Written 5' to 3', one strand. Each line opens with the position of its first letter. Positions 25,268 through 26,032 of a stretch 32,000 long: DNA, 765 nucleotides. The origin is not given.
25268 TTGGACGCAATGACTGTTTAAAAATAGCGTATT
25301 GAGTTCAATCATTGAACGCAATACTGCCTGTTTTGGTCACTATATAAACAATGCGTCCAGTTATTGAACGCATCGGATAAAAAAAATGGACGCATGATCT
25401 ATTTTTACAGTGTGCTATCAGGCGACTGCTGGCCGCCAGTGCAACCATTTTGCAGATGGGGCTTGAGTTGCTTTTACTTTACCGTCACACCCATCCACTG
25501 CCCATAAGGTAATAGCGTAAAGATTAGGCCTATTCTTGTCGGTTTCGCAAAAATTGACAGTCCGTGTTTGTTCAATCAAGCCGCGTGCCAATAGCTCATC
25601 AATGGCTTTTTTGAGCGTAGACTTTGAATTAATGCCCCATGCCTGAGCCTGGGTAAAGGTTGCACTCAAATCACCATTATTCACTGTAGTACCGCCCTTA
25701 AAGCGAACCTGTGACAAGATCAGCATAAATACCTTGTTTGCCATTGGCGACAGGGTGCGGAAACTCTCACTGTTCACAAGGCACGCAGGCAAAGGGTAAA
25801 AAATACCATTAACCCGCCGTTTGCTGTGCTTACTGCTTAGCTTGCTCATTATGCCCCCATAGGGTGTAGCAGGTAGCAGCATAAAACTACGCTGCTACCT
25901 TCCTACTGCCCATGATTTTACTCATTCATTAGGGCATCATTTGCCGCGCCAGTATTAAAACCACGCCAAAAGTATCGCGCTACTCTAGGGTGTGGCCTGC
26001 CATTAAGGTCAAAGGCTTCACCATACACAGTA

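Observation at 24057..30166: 6.06-kb minimalist phage-satellite-like element in tRNA-Pro(GGG)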

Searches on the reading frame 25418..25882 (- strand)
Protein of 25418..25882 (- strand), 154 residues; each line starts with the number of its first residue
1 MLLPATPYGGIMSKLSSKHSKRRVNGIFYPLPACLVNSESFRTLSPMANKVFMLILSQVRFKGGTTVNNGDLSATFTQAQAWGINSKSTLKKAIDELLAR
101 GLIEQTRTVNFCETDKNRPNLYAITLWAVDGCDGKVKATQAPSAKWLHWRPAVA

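Call 4: search_protein_families(library=pfam, proteins=[window:25418-25882:-], max_evalue=0.1)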
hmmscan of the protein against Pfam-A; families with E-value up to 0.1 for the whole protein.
window:25418-25882:- (154 aa): 2 families
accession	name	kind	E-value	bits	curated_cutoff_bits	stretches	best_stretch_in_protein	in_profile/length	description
PF12802.13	MarR_2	-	0.025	15.2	27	1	79-107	27-54/61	MarR family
PF06970.17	RepA_N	-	0.031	14.6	30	1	28-61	3-36/76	Replication initiator protein A (RepA) N-terminus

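Call 5: search_protein_families(library=phrogs, proteins=[window:25418-25882:-], max_evalue=0.1)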
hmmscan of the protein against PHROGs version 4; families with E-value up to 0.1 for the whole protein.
window:25418-25882:- (154 aa): 6 families
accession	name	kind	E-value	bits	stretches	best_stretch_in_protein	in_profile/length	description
phrog_18020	-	DNA, RNA and nucleotide metabolism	8.9e-06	26.7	1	32-109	18-90/248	replication initiation O-like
phrog_4278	-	unknown function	0.031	15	1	87-140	66-123/127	-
phrog_8540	-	DNA, RNA and nucleotide metabolism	0.032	15.4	1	87-138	51-99/196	replication initiation O-like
phrog_7882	-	DNA, RNA and nucleotide metabolism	0.046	14.2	1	27-124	16-117/314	DnaD-like helicase loader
phrog_186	-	DNA, RNA and nucleotide metabolism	0.064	13.9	1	32-111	26-100/308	DnaD-like helicase loader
phrog_2440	-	transcription regulation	0.095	13.6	0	79-142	50-105/126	transcriptional regulator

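Call 26: search_protein_families(library=padloc, proteins=[window:25418-25882:-], max_evalue=0.1)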
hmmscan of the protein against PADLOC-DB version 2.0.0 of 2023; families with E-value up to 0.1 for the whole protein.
window:25418-25882:- (154 aa): 0 families

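Call 27: search_protein_families(library=ncbifam, proteins=[window:25418-25882:-], max_evalue=0.1)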
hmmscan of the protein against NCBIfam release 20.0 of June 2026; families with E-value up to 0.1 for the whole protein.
window:25418-25882:- (154 aa): 0 families

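Call 31: find_homologous_proteins(query=window:25418-25882:-, max_evalue=0.001)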
Query window:25418-25882:- (154 aa): 14 proteins with E <= 0.001 among 31 candidates.
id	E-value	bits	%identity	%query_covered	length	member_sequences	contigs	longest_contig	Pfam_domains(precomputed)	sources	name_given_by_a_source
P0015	3.5e-72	259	85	91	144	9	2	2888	-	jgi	jgi:hypothetical protein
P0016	6.4e-67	242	80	90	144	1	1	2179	-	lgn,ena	-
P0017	4.3e-66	240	78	90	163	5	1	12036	-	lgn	-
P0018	2.2e-61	224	100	66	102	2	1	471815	-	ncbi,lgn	-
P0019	1.6e-60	222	74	90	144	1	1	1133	-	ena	-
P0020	7.6e-55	203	86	70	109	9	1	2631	-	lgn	-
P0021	2.6e-38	149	68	66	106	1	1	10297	-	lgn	-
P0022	1.4e-15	76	49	72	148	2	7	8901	-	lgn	-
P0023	2.4e-15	75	43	86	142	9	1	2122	-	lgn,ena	-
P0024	8.2e-15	73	46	73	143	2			-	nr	nr:hypothetical protein [Pseudomonas boanensis]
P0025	2.1e-13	69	62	42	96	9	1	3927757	-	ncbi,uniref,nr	ncbi:hypothetical protein LF296_03720 [Acinetobacter vivianii]|uniref:Uncharacterized protein n=1 Ta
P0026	2.2e-13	69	42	88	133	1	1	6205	-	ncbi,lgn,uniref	ncbi:MarR family transcriptional regulator [Halomonas sp.]|uniref:MarR family transcriptional regula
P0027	4.4e-9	55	66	32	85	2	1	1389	-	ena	-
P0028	1.1e-5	44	37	76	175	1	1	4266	-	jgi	-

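Call 32: find_encoding_contigs(protein=P0017, flank=10000, max_places=4)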
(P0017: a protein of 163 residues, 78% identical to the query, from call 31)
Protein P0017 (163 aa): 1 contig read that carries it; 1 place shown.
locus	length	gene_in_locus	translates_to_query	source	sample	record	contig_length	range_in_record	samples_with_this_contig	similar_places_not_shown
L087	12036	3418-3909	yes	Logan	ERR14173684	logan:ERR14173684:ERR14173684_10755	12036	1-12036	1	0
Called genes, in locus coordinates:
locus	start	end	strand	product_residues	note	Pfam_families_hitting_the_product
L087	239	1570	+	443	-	PF13356:Arm-DNA-bind_3, PF22022:Phage_int_M, PF00589:Phage_integrase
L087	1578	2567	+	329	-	-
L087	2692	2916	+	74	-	PF05930:Phage_AlpA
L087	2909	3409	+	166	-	PF14090:HTH_39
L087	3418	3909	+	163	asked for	-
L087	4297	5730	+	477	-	-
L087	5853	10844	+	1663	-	PF13156:Mrr_cat_2, PF00270:DEAD, PF04851:ResIII, PF00271:Helicase_C, PF22240:ISP_coupler, PF02384:N6_Mtase (weak), PF07669:Eco57I (faint), PF18135:Type_ISP_C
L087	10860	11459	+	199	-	-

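Call 33: find_encoding_contigs(protein=P0021, flank=10000, max_places=4)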
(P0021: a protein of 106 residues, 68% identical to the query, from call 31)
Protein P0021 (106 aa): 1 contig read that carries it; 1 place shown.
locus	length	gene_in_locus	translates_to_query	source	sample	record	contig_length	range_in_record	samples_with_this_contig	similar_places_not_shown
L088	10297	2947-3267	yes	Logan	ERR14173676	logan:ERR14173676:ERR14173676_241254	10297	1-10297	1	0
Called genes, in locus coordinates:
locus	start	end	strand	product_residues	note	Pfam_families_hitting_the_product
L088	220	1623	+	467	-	PF13356:Arm-DNA-bind_3, PF22022:Phage_int_M, PF00589:Phage_integrase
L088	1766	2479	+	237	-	-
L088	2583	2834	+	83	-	-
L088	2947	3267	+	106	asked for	-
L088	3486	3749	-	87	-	PF01381:HTH_3 (weak)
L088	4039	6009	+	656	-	-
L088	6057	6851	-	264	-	-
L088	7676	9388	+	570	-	PF10412:TrwB_AAD_bind (faint), PF12696:TraG-D_C (weak)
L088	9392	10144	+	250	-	PF13814:Replic_Relax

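Call 34: find_encoding_contigs(protein=P0022, flank=10000, max_places=6)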
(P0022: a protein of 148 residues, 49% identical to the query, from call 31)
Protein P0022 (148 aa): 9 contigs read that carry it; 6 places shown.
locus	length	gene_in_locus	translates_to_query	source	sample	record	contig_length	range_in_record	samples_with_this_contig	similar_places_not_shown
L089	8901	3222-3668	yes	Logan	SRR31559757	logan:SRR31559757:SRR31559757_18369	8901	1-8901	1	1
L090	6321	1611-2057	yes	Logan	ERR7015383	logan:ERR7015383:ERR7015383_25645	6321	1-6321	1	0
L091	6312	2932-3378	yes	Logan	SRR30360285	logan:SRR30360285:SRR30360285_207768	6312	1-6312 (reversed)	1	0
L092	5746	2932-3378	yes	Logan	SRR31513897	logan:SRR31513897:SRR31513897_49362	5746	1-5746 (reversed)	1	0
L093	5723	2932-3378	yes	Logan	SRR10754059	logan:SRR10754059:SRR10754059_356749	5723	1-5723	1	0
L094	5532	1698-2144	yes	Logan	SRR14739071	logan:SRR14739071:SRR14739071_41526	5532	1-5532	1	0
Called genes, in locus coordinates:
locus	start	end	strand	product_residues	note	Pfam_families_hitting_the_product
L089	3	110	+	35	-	?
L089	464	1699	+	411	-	PF13356:Arm-DNA-bind_3, PF22022:Phage_int_M, PF00589:Phage_integrase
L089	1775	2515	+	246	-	PF19924:DUF6387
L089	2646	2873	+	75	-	PF12728:HTH_17 (faint), PF05930:Phage_AlpA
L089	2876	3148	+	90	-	-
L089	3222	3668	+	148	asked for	-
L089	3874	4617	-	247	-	-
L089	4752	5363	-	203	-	-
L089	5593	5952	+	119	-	PF12844:HTH_19 (weak), PF13560:HTH_31, PF01381:HTH_3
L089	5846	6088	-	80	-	-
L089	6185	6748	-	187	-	PF13279:4HBT_2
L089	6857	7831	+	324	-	PF01965:DJ-1_PfpI, PF00165:HTH_AraC (faint), PF12833:HTH_18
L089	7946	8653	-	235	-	-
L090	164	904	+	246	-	PF19924:DUF6387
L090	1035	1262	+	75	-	PF12728:HTH_17 (faint), PF05930:Phage_AlpA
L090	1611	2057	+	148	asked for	-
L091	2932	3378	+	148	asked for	-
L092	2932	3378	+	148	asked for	-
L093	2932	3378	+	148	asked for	-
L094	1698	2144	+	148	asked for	-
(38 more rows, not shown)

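Call 35: find_encoding_contigs(protein=P0025, flank=10000, max_places=4)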
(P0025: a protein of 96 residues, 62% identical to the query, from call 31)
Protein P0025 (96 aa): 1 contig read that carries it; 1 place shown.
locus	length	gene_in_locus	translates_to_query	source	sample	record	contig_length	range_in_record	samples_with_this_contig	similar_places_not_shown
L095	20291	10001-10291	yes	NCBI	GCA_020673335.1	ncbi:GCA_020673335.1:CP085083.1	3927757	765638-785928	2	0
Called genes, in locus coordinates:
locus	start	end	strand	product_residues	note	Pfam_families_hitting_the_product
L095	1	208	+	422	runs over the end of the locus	PF22881:FilE_C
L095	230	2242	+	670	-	-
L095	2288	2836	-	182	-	PF14803:Zn_ribbon_Nudix, PF00293:NUDIX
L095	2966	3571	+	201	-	PF00293:NUDIX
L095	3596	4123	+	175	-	PF21711:DCTN5 (weak), PF25084:LbH_EIF2B, PF14602:Hexapep_2 (faint), PF25087:GMPPB_C, PF00132:Hexapep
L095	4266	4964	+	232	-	PF00814:TsaD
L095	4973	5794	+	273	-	PF02673:BacA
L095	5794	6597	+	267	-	PF04445:SAM_MT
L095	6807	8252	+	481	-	PF01650:Peptidase_C13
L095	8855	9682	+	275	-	PF00756:Esterase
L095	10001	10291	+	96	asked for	-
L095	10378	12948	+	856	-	PF13166:AAA_13, PF02463:SMC_N (weak)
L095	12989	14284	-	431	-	PF01420:Methylase_S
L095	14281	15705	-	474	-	PF12161:HsdM_N, PF02384:N6_Mtase, PF07669:Eco57I (weak)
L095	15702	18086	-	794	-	PF04313:HSDR_N (weak), PF13588:HSDR_N_2 (weak), PF00270:DEAD, PF04851:ResIII, PF18766:SWI2_SNF2, PF08463:EcoEI_R_C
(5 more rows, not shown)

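Call 47: search_protein_families(library=pfam, proteins=[L100:5-2491:+, L100:2488-3060:+, L087:1578-2567:+, L087:4297-5730:+, L087:10860-11459:+, L088:4039-6009:+], max_evalue=0.01)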
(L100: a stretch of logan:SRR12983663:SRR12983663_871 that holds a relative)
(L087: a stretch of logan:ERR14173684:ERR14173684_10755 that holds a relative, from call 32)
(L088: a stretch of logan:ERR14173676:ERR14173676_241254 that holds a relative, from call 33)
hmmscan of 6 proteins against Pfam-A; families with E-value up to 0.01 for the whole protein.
L100:5-2491:+ (828 aa): 3 families
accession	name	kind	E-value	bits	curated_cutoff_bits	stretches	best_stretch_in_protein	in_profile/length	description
PF06048.17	DUF927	-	4.5e-88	296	22.6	1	162-439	1-280/284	Domain of unknown function (DUF927)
PF18662.7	HTH_56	-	6.4e-05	23.4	26.2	1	646-717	33-108/111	Cch helix turn helix domain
PF13155.12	Toprim_2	-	0.00011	22.9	22.1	1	29-82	24-77/88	Toprim-like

L100:2488-3060:+ (190 aa): 1 family
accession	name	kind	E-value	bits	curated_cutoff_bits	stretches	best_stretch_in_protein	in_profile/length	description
PF18563.6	TubC_N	-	0.0036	17.8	26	0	31-54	29-52/52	TubC N-terminal docking domain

L087:1578-2567:+ (329 aa): 0 families

L087:4297-5730:+ (477 aa): 1 family
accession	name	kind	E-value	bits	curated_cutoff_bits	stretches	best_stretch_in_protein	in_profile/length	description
PF25164.1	CoiA_N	-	0.00015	21.6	26.3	1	33-72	8-45/50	Competence protein CoiA, N-terminal domain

L087:10860-11459:+ (199 aa): 0 families

L088:4039-6009:+ (656 aa): 4 families
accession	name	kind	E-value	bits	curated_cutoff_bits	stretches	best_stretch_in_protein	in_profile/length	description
PF08238.18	Sel1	-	3.7e-139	448.7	30.7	13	378-413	1-36/36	Sel1 repeat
PF23310.1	TPR_27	-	1.2e-08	35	27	0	473-535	15-74/110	Plant tetratrico peptide repeats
PF20308.4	TPR-S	-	9.9e-08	32.9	27.6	2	74-169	4-98/102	Tetratricopeptide Repeats-Sensor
PF13432.12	TPR_16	-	0.00045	21.1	32.7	0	288-341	11-62/65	Tetratricopeptide repeat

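Call 60: search_solved_structures(query=A4, max_evalue=10)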
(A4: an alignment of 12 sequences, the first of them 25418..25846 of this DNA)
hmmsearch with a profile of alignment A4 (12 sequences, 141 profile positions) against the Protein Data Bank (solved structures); distinct sequences matched with E-value up to 10: 17.
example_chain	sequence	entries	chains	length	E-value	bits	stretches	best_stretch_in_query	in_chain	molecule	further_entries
36ht_B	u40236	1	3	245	0.1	15.6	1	42-97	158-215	Retron-Kva2 WH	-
4pta_D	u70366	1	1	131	0.11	15.4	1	13-95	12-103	Replication initiator protein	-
4lzi_A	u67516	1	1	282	0.2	14.6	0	104-134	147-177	Multicystatin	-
5cwg_A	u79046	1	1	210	0.43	13.5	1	61-84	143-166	Designed helical repeat protein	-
6vlp_A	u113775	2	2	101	0.47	13.4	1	76-135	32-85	Hop1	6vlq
5cwc_A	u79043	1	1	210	0.53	13.3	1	61-84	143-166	Designed helical repeat protein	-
4pql_A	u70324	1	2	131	0.85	12.6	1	13-94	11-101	Truncated replication protein RepA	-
5kbj_A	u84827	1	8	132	0.87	12.6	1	13-94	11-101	Replication initiator A, N-terminal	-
4pt7_A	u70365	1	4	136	0.89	12.5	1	13-94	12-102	Replication initiator A family protein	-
1z19_A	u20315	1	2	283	1.1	12.2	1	62-96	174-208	Integrase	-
5fj8_P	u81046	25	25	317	1.2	12.1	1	54-93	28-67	DNA-DIRECTED RNA POLYMERASE III SUBUNIT RPC6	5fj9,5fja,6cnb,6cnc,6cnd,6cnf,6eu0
1p7d_A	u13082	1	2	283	1.3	12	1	62-96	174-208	Integrase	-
1ae9_A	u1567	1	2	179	1.4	11.9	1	62-96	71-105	LAMBDA INTEGRASE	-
3h3u_A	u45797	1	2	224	1.7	11.7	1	30-89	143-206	PROBABLE TRANSCRIPTIONAL REGULATORY PROTEIN (PROBABLY CRP/FNR-FAMILY)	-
3mzh_A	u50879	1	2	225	1.7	11.6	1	30-89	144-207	PROBABLE TRANSCRIPTIONAL REGULATORY PROTEIN (PROBABLY CRP/FNR-FAMILY)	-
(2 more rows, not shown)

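Call 70: predict_structure(alignment_id=A4)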
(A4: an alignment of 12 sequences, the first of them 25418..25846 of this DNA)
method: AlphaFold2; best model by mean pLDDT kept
length: 142 residues; sequences in the alignment: 12
mean_pLDDT: 80.1   pTM: 0.75
mean pLDDT of the five models: 80.1, 72.7, 71.0, 70.9, 63.0
residues with pLDDT >= 90: 48; 70-90: 66; 50-70: 12; < 50: 16
segments of 3 or more residues with pLDDT < 50: 1-14
pLDDT, mean of each block of 10 residues (from residue 1): 41 61 89 93 89 88 78 87 93 77 67 90 88 82 64
secondary structure, 60 per line:
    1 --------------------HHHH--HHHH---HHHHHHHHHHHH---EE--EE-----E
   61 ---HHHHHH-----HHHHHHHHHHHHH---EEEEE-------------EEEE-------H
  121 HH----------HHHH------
elements in order: H21-24 H27-30 H34-45 H64-69 H75-87 E91-95 E109-112 H133-136

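Call 76: search_dna_similar(query=window:25418-25846:-, collection=plasmids, mode=protein, max_rows=15, max_evalue=0.001)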
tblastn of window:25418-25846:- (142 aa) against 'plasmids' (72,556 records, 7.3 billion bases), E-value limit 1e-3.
Records with a match: 4; places in all: 4; records where one place covers at least 80% of the query: 3.
Best place of each record, by identity: <60% 4.
By first word of the organism name: Ralstonia 3; Cupriavidus 1.
By predicted mobility (MOB-suite, as given by PLSDB): mobilizable 3; conjugative 1.
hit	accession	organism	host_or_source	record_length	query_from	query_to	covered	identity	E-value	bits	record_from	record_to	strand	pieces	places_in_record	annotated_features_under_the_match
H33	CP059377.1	Ralstonia solanacearum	cell clture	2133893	8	129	86%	30.3%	6e-4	45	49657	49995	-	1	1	hypothetical protein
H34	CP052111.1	Ralstonia solanacearum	tomato,cell culture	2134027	8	129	86%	30.3%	6e-4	45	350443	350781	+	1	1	hypothetical protein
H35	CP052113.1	Ralstonia solanacearum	tomato,cell culture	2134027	8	129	86%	30.3%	6e-4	45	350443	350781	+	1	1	hypothetical protein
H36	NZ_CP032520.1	Cupriavidus oxalaticus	cell culture,activated sludge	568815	16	122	75%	33.6%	5e-7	54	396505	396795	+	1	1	hypothetical protein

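Call 77: search_dna_similar(query=window:25418-25846:-, collection=phages, mode=protein, max_rows=15, max_evalue=0.001)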
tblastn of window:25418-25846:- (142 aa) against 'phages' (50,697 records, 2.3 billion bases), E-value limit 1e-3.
Records with a match: 1; places in all: 1; records where one place covers at least 80% of the query: 1.
Best place of each record, by identity: <60% 1.
By first word of the organism name: Pseudomonas 1.
By host as written in the record: Pseudomonas aeruginosa ST773 (NDM-1-producing) 1.
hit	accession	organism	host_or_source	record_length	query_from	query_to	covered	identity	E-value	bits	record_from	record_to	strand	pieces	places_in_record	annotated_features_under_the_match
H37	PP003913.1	Pseudomonas phage vB_Pae_U1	Pseudomonas aeruginosa ST773 ...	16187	6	134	91%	44.4%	3e-21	94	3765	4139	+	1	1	replication protein O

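Call 78: fold_search(model_id=the predicted structure, library=pdb)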
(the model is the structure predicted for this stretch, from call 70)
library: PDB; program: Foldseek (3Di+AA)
matches with E <= 10: 612; with E <= 0.001: 0
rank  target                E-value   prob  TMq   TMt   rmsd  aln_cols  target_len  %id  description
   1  5kbj_A                2.1e-02  0.97  0.42  0.45   5.1       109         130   19  Structure of Rep-DNA complex (released 2016-06-29)
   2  4pql_A                2.3e-02  0.98  0.47  0.51   7.5       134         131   16  N-Terminal domain of DNA binding protein (released 2014-06-11)
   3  4pql_B                2.4e-02  0.93  0.40  0.43   6.0       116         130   17  N-Terminal domain of DNA binding protein (released 2014-06-11)
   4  4pt7_B                2.9e-02  0.84  0.37  0.39   6.8       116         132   17  Structure of initiator (released 2014-06-25)
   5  5kbj_G                4.9e-02  0.84  0.40  0.43   6.3       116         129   17  Structure of Rep-DNA complex (released 2016-06-29)
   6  5kbj_H                7.1e-02  0.91  0.44  0.48   5.2       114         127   19  Structure of Rep-DNA complex (released 2016-06-29)
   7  3m8f_B                1.1e-01  0.69  0.33  0.44   7.5       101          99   21  Protein structure of type III plasmid segregation TubR mutant (released 2010-07-07)
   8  3m8e_B                1.2e-01  0.66  0.32  0.45   7.9       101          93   21  Protein structure of Type III plasmid segregation TubR (released 2010-07-07)
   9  4pta                  1.3e-01  0.91  0.44  0.50   5.1       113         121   16  Structure of MDR initiator (released 2014-06-25)
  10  2b0l_A                1.3e-01  0.97  0.41  0.56   2.8        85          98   19  C-terminal DNA binding domain of transcriptional pleiotropic repressor CodY. (released 2006-02-21)
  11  9a6f_A                1.3e-01  0.97  0.41  0.24   3.0        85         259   19  Integrative model of CODY-YPPF by crosslinking MS and deep learning (released 2024-09-18)
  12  5kbj_C                1.3e-01  0.77  0.39  0.43   5.4       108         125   17  Structure of Rep-DNA complex (released 2016-06-29)
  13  7dh8                  1.3e-01  0.77  0.30  0.30   6.4       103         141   17  Crystal structure of holo XcZur (released 2021-06-09)
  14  4g9y                  1.4e-01  0.90  0.37  0.38   5.5        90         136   16  Crystal Structure of the PcaV transcriptional regulator from Streptomyces coelicolor (released 2013-06-05)
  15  6j05_B                1.4e-01  0.87  0.37  0.55   5.8        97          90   18  Structures of two ArsR As(III)-responsive repressors: implications for the mechanism of derepression (released 2019-07-03)
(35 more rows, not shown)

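Call 110: search_protein_families(library=pfam, proteins=[L088:7676-9388:+, L088:9392-10144:+, L088:2583-2834:+, L088:220-1623:+, L088:6057-6851:-], max_evalue=0.01)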
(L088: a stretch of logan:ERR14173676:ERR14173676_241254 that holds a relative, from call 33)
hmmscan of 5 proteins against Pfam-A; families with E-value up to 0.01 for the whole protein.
L088:7676-9388:+ (570 aa): 3 families
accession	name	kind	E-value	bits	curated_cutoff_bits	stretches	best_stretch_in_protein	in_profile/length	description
PF10412.15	TrwB_AAD_bind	-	4e-07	29.7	20.5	1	264-493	116-339/387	Type IV secretion-system coupling protein DNA-binding domain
PF12696.13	TraG-D_C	-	5e-07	30.1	22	1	393-517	2-124/126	TraM recognition site of TraD and TraG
PF01580.24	FtsK_SpoIIIE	-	0.0004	20.3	24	0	170-205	23-59/221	FtsK/SpoIIIE family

L088:9392-10144:+ (250 aa): 2 families
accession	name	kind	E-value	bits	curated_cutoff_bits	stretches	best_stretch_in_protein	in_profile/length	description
PF13814.12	Replic_Relax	-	5.2e-07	30.4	25.3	1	26-192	1-176/191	Replication-relaxation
PF12840.13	HTH_20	-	0.0011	19.3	27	1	21-66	5-50/51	Helix-turn-helix domain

L088:2583-2834:+ (83 aa): 0 families

L088:220-1623:+ (467 aa): 3 families
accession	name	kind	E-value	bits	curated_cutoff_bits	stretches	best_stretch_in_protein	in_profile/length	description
PF13356.12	Arm-DNA-bind_3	-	1.7e-20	73.4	27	1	8-92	1-80/83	Arm DNA-binding domain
PF00589.27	Phage_integrase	-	8.6e-18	65.1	27.1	1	219-394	6-169/172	Phage integrase family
PF22022.2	Phage_int_M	-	1.2e-15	57.9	27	1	106-202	1-94/96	Phage integrase central domain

L088:6057-6851:- (264 aa): 1 family
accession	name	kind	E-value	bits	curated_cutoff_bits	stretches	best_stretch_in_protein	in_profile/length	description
PF14942.11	Muted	-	0.0023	18.6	26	1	146-216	63-141/146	Organelle biogenesis, Muted-like protein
